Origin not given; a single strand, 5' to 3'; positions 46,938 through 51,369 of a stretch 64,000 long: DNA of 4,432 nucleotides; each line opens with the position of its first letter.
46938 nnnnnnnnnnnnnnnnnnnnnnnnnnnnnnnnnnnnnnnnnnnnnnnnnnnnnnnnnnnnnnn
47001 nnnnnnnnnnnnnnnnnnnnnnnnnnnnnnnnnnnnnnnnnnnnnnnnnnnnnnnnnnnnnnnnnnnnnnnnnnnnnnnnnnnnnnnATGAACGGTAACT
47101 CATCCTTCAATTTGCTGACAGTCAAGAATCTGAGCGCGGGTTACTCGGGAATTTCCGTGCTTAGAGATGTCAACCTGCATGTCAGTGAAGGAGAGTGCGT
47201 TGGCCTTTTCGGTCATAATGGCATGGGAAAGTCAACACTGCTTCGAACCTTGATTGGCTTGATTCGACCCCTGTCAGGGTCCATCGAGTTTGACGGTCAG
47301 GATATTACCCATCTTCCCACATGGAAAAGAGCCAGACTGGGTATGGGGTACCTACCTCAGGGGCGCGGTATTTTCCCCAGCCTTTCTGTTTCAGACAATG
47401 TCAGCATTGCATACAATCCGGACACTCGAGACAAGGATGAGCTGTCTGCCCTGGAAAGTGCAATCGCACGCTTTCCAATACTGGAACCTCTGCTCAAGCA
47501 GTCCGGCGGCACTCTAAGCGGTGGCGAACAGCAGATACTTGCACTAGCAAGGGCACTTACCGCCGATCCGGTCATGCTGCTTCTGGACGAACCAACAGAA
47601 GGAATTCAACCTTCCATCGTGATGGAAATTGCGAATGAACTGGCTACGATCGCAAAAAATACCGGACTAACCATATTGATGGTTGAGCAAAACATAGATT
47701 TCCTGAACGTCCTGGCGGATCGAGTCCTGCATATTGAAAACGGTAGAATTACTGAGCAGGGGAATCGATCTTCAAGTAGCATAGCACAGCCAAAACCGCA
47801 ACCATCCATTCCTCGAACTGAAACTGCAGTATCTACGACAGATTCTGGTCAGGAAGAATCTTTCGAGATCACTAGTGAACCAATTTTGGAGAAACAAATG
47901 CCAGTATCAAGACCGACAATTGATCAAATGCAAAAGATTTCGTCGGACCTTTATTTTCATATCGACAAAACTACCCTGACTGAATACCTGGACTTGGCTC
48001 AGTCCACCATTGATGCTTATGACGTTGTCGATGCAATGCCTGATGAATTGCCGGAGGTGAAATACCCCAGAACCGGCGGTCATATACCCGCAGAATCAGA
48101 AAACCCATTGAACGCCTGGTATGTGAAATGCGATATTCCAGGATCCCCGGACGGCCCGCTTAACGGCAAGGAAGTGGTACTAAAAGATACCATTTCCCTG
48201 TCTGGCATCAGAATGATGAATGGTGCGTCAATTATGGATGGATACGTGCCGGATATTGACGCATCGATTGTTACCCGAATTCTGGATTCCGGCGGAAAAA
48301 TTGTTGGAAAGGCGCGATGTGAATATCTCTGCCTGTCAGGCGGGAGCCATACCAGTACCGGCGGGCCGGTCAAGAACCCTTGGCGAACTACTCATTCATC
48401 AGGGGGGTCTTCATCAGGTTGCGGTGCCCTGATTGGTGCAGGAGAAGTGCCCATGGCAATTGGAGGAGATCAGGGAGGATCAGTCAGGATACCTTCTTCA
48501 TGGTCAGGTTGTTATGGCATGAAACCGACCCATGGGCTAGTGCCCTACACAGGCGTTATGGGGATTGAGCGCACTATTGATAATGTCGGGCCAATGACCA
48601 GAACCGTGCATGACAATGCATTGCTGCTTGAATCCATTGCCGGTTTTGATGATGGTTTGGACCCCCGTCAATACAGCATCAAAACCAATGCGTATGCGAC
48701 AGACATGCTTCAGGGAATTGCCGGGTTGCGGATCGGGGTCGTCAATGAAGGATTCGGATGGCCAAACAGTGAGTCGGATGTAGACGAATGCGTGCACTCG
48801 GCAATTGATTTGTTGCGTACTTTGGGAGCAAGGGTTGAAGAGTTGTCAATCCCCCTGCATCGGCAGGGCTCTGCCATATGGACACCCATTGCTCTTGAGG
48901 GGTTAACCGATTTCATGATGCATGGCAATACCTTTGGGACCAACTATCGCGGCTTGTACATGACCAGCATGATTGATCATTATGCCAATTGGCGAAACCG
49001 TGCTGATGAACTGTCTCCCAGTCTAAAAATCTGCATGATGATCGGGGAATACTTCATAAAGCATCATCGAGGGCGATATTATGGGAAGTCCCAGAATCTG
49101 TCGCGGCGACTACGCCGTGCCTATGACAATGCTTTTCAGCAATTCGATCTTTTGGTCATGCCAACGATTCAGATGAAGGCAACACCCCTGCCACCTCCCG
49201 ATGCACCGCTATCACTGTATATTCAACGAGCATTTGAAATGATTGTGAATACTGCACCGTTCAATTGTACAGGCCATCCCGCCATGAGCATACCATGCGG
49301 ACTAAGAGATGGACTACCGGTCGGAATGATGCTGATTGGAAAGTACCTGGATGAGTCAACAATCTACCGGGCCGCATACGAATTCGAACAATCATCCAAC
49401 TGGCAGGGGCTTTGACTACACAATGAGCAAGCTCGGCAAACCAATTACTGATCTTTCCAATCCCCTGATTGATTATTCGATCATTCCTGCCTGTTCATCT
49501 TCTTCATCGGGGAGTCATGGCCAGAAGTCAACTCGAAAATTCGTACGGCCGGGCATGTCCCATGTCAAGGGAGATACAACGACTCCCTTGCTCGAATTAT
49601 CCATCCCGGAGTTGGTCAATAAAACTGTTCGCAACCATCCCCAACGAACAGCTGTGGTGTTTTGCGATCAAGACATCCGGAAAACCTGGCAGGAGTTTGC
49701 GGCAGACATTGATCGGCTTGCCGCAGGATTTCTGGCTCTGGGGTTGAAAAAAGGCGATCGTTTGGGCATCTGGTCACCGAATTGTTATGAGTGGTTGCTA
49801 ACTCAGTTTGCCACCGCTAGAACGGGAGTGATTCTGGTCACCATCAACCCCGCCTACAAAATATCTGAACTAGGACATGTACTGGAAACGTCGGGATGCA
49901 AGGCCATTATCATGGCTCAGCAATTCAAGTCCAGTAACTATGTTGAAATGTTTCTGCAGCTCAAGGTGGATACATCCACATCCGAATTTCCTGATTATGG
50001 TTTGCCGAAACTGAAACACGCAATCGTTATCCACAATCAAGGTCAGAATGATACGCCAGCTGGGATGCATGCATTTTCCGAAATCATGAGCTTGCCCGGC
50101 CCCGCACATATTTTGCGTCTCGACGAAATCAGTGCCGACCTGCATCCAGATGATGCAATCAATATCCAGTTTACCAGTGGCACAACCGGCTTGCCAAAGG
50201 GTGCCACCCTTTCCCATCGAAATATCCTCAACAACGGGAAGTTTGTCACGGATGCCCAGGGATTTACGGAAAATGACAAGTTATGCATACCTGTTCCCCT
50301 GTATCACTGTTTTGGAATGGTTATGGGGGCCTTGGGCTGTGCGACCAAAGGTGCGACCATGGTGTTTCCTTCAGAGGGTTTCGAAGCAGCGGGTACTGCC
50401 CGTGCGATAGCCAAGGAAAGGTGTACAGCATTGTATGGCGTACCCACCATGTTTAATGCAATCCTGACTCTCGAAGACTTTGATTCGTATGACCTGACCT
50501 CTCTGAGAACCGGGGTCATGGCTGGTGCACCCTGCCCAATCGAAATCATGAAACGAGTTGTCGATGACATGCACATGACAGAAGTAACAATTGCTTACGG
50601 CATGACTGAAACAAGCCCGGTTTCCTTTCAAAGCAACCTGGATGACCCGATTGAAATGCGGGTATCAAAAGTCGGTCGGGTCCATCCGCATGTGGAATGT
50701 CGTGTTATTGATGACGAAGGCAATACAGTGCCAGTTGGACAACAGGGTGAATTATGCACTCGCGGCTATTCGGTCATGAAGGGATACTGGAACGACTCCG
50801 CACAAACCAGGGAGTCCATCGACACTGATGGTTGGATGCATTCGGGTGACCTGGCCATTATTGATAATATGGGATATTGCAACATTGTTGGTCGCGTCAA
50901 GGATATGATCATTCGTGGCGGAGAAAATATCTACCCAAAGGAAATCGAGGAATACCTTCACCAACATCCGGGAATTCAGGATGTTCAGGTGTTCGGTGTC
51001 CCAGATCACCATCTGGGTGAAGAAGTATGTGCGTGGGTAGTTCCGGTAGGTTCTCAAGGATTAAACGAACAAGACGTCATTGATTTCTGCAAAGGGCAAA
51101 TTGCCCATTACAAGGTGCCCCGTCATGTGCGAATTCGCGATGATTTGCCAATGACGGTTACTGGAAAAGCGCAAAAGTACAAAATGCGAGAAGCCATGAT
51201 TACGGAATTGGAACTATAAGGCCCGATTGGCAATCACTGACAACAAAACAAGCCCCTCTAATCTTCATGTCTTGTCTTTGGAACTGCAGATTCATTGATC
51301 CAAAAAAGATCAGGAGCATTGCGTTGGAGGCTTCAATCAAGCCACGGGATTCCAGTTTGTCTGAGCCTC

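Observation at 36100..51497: A 15.4-kb accessory block splits the conserved miaA|hfq junction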

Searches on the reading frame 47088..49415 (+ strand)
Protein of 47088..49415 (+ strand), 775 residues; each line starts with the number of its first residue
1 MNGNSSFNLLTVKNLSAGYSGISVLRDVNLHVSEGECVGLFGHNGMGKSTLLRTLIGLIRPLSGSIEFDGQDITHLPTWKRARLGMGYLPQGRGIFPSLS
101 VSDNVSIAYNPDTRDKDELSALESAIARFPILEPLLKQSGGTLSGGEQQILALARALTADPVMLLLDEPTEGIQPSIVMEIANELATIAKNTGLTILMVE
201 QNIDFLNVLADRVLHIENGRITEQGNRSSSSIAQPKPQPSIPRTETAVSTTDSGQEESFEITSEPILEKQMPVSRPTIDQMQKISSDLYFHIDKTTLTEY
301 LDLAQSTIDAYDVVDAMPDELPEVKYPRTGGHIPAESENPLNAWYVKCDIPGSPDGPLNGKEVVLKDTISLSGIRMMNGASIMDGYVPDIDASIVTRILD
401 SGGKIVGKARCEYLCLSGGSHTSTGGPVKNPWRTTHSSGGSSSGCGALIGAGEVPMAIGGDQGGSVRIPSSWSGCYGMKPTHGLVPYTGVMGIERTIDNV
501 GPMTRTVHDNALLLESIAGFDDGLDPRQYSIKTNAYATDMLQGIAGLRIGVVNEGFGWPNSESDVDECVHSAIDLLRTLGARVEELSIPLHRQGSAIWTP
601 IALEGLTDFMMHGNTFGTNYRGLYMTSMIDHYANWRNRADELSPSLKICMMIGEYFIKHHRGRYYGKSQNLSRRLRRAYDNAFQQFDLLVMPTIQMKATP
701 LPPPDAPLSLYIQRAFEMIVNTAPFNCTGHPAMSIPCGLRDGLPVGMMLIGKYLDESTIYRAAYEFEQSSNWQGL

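Call 5: search_protein_families(library=ncbifam, proteins=[window:47088-49415:+], max_evalue=0.00001)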
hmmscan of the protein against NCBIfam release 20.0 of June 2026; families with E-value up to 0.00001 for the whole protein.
window:47088-49415:+ (775 aa): 213 families (the best 25 are shown)
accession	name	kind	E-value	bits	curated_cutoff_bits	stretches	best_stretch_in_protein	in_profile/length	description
NF005565.0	PRK07235.1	subfamily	6.4e-227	754.1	545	1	271-773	1-504/506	amidase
TIGR00132.1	gatA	equivalog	1.1e-77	261.7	481.1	1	356-769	56-463/466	Asp-tRNA(Asn)/Glu-tRNA(Gln) amidotransferase subunit GatA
TIGR03410.1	urea_trans_UrtE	equivalog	2.1e-73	246.6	285.8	1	10-230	1-219/230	urea ABC transporter ATP-binding subunit UrtE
NF005688.0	PRK07488.1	equivalog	1e-59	202.7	532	1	354-768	71-464/474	indoleacetamide hydrolase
NF004815.0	PRK06169.1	equivalog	3.8e-59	200.5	506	2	352-591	69-306/471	amidase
NF005450.0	PRK07042.1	equivalog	5.6e-56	189.9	458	2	352-593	66-301/464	amidase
NF006006.0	PRK08137.1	equivalog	5.1e-49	167.4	534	2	352-585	95-333/529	amidase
NF005899.0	PRK07869.1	equivalog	3.8e-48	164.5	418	2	348-593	64-303/471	amidase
TIGR04406.1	LPS_export_lptB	equivalog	2.6e-47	161.1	240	1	10-228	2-220/239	LPS export ABC transporter ATP-binding protein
NF006631.0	PRK09201.1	equivalog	5.7e-46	157.2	461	2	351-575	65-288/466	AtzE family amidohydrolase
TIGR02715.1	amido_AtzE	subfamily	1.1e-45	156.4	425.75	2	352-576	59-282/452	AtzE family amidohydrolase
NF008626.0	PRK11614.1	equivalog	5.6e-45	153.6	441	1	9-222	5-216/237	high-affinity branched-chain amino acid ABC transporter ATP-binding protein LivF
NF005686.0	PRK07486.1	subfamily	1.1e-44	153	465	1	354-773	76-476/486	amidase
NF009119.0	PRK12470.1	equivalog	9.3e-43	146.9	498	1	357-773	72-455/462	amidase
NF004816.0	PRK06170.1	equivalog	6.8e-41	140.4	503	1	355-768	73-480/493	amidase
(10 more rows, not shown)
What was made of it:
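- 47088..49415 (+): Fusion of a UrtE/LivF-type ABC ATPase (about residues 1-230) with an amidase-signature amidase (about residues 271-773). NF005565 amidase 754 bits, above its cut-off, plus TIGR03410 UrtE 247 bits (call 5).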

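Call 32: search_protein_families(library=pfam, proteins=[window:47088-49415:+], max_evalue=0.001)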
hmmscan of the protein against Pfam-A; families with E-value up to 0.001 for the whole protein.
window:47088-49415:+ (775 aa): 3 families
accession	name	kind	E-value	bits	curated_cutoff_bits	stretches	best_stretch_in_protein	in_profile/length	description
PF01425.27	Amidase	-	1.7e-89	301.4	27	1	352-759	41-444/445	Amidase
PF00005.33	ABC_tran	-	2.5e-34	119.2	25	1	25-170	1-136/137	ABC transporter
PF13304.12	AAA_21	-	4.6e-06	27.3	27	0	143-197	238-294/304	AAA domain, putative AbiEii toxin, Type IV TA system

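Call 39: find_homologous_proteins(query=window:47088-49415:+, max_evalue=1e-30)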
Query window:47088-49415:+ (775 aa): 6530 proteins with E <= 1e-30 among 8000 candidates; the best 120 are listed.
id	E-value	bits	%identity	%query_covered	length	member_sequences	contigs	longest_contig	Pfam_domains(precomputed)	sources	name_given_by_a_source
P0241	0.0e+0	1637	91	100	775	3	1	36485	PF01425.27,PF00005.34,PF13304.13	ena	-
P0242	0.0e+0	1526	86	100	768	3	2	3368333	PF01425.27,PF00005.34,PF13304.13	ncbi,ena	-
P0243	0.0e+0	1499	83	100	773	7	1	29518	PF01425.27,PF00005.34,PF13304.13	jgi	-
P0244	0.0e+0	1398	77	100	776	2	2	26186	PF01425.27,PF00005.34,PF13304.13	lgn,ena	-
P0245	0.0e+0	1324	74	99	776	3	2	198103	PF01425.27,PF00005.34,PF13304.13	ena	-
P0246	0.0e+0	1238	69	99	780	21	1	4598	PF01425.27,PF00005.34,PF13304.13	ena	-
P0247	0.0e+0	1232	67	100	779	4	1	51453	PF01425.27,PF00005.34,PF13304.13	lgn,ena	-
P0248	0.0e+0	1224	68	100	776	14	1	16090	PF01425.27,PF00005.34,PF13304.13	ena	-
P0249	0.0e+0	1217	68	100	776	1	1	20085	PF01425.27,PF00005.34,PF13304.13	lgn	-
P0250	0.0e+0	1213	68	97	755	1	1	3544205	PF01425.27,PF00005.34,PF13304.13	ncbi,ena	-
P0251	0.0e+0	1179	64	100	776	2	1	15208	PF01425.27,PF00005.34,PF13304.13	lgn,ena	-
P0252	0.0e+0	1176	66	99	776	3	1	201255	PF01425.27,PF00005.34,PF13304.13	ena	-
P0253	0.0e+0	1175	64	100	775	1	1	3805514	PF01425.27,PF00005.34,PF13304.13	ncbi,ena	-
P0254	0.0e+0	1175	64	99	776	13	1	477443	PF01425.27,PF00005.34,PF13304.13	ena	-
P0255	0.0e+0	1174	64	100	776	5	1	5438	PF01425.27,PF00005.34,PF13304.13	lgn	-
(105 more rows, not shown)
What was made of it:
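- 47088..49415 (+): Fusions of 755-845 aa are widespread (call 39).
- Tried and rejected: Rejected, because hundreds of fusions of 755-845 aa exist (call 39).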

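Call 40: find_encoding_contigs(protein=P0245, flank=10000, max_places=1)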
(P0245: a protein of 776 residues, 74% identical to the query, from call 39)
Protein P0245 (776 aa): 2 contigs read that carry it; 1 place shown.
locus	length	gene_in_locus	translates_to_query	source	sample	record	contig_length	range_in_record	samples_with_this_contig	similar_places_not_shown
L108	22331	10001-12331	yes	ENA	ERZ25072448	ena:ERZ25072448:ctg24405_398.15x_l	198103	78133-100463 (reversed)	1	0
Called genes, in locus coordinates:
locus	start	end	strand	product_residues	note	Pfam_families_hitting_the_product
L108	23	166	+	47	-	-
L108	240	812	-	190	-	-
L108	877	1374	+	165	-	-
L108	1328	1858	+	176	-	-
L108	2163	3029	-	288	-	-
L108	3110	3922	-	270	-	PF13701:DDE_Tnp_1_4 (weak)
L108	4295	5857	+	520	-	PF01145:Band_7, PF15975:Flot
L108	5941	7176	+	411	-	PF13433:Peripla_BP_5, PF13458:Peripla_BP_6, PF01094:ANF_receptor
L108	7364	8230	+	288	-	PF02653:BPD_transp_2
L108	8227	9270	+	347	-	PF02653:BPD_transp_2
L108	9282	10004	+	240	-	PF13555:AAA_29 (weak), PF00005:ABC_tran, PF02463:SMC_N (faint), PF13304:AAA_21 (weak)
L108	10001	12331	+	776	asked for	PF00005:ABC_tran, PF13304:AAA_21 (faint), PF01425:Amidase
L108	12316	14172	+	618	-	PF00501:AMP-binding, PF13193:AMP-binding_C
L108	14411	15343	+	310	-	PF03747:ADP_ribosyl_GH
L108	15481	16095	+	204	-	PF03358:FMN_red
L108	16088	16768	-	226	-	PF22688:Hda_lid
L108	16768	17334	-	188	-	PF01066:CDP-OH_P_transf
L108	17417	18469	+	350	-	PF00586:AIRS, PF02769:AIRS_C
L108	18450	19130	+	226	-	PF00551:Formyl_trans_N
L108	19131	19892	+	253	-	PF11306:DUF3108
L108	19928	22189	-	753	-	PF02861:Clp_N, PF13191:AAA_16 (faint), PF00004:AAA, PF17871:AAA_lid_9, PF00004:AAA, PF07724:AAA_2, PF07728:AAA_5, PF10431:ClpB_D2-small, +8 more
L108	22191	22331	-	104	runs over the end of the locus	PF02617:ClpS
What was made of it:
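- Checked: Seven of them form one cassette that recurs as a unit at a different locus in another organism (L108, call 40).
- The fusion protein there is 74% identical (call 40). Module A occurs at another locus in L108, next to a transposase fragment (call 40). Module A is portable (L108, call 40).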

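Call 41: find_encoding_contigs(protein=P0243, flank=10000, max_places=1)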
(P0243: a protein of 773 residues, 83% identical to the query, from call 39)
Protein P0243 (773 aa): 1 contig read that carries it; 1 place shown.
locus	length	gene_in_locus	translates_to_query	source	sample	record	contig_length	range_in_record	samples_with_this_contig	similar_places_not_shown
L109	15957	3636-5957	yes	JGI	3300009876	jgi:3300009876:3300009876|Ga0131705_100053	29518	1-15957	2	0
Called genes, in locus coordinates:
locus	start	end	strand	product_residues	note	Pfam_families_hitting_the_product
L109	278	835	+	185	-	PF13433:Peripla_BP_5, PF13458:Peripla_BP_6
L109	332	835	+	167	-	PF13433:Peripla_BP_5, PF13458:Peripla_BP_6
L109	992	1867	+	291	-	PF02653:BPD_transp_2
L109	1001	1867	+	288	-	PF02653:BPD_transp_2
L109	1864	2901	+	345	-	PF02653:BPD_transp_2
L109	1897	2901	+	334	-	PF02653:BPD_transp_2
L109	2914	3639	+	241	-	PF00005:ABC_tran, PF02463:SMC_N (faint), PF13304:AAA_21 (weak), PF12399:BCA_ABC_TP_C (faint)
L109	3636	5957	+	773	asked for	PF00005:ABC_tran, PF13304:AAA_21 (faint), PF01425:Amidase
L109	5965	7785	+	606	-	PF00501:AMP-binding, PF13193:AMP-binding_C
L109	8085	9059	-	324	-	PF01745:IPT (faint), PF01715:IPPT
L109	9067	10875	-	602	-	PF02518:HATPase_c, PF13589:HATPase_c_3 (weak), PF01119:DNA_mis_repair, PF08676:MutL_C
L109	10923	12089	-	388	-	PF11741:AMIN, PF01520:Amidase_3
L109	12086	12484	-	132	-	PF02367:TsaE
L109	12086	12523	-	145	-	PF02367:TsaE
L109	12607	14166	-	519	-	PF03853:YjeF_N, PF01256:Carb_kinase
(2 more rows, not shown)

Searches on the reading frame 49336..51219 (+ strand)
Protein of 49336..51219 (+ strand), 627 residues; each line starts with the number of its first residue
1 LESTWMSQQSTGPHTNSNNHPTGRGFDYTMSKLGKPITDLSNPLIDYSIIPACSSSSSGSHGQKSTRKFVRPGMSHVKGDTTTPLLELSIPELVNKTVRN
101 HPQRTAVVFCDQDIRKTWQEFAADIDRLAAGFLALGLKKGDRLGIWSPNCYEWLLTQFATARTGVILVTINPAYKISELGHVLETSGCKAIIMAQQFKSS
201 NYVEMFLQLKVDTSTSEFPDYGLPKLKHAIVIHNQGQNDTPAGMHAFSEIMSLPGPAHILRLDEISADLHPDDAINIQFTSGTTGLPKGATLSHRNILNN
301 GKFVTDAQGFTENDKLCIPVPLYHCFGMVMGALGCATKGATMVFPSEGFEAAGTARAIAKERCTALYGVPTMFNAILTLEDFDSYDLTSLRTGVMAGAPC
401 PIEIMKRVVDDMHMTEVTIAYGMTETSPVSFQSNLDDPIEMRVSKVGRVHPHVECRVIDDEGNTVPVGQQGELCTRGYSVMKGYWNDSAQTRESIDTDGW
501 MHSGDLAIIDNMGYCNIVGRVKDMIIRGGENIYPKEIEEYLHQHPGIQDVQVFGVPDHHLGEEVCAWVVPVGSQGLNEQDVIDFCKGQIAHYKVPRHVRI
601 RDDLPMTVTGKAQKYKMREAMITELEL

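Call 5: search_protein_families(library=ncbifam, proteins=[window:49336-51219:+], max_evalue=0.00001)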
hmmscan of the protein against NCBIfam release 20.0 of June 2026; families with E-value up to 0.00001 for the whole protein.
window:49336-51219:+ (627 aa): 105 families (the best 25 are shown)
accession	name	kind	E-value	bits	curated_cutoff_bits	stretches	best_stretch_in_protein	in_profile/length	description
NF009233.0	PRK12583.1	subfamily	9.8e-243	806.6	832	1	74-626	4-555/558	fatty acid CoA ligase family protein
NF005801.1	PRK07656.1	equivalog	2.2e-124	415.9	657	1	89-618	2-500/500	FadD3 family acyl-CoA ligase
NF004837.0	PRK06187.1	subfamily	2.3e-121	405.6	476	1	88-621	8-522/531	long-chain-fatty-acid--CoA ligase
NF006182.0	PRK08316.1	subfamily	1.3e-106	357.2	663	1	88-622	11-518/523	fatty acyl-CoA synthetase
NF005307.0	PRK06839.1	equivalog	1.1e-97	327.7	748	1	93-619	7-491/496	o-succinylbenzoate--CoA ligase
NF004758.0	PRK06087.1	equivalog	1.5e-96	324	736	1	90-625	26-539/548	medium-chain fatty-acid--CoA ligase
NF004114.0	PRK05605.1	equivalog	3.1e-94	316.3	766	1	84-624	30-572/575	long-chain-fatty-acid--CoA ligase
NF005463.0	PRK07059.1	subfamily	2.6e-93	313.3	869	2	267-619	199-554/557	long-chain-fatty-acid--CoA ligase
NF006523.0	PRK08974.1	equivalog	3.9e-89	299.3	884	2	262-621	196-553/561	long-chain-fatty-acid--CoA ligase FadD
NF052580.1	Str24CoAsynCasG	equivalog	1e-88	298.1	750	2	266-616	182-545/548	steroid-24-oyl-CoA synthetase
NF005702.0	PRK07514.1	subfamily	1.1e-88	297.9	558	2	268-621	153-500/506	malonyl-CoA synthase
NF004229.0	PRK05677.1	subfamily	6.4e-88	295.6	879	1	134-621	69-555/563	long-chain-fatty-acid--CoA ligase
NF006181.0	PRK08314.1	subfamily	1.5e-87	294.2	705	1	89-619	25-552/563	long-chain-fatty-acid--CoA ligase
NF005676.0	PRK07470.1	equivalog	4.6e-84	283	774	2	267-622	171-530/544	acyl-CoA synthetase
NF004511.1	PRK05852.1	equivalog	2.7e-83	280.3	650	2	266-618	150-501/505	FadD7 family fatty acid--CoA ligase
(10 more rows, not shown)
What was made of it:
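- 49336..51219 (+): Acyl-CoA ligase (AMP-binding). The likely start is the ATG at 49423. NF009233, 807 bits (call 5).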

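Call 32: search_protein_families(library=pfam, proteins=[window:49336-51219:+], max_evalue=0.001)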
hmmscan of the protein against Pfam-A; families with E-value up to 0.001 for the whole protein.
window:49336-51219:+ (627 aa): 2 families
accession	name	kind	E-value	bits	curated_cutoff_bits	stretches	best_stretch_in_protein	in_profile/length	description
PF00501.34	AMP-binding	-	2.5e-98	329.9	29.9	1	96-485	3-384/384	AMP-binding enzyme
PF13193.12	AMP-binding_C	-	8.3e-19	68.7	24.5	1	536-611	1-76/76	AMP-binding enzyme C-terminal domain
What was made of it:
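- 49336..51219 (+): Pfam AMP-binding plus AMP-binding_C (call 32).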
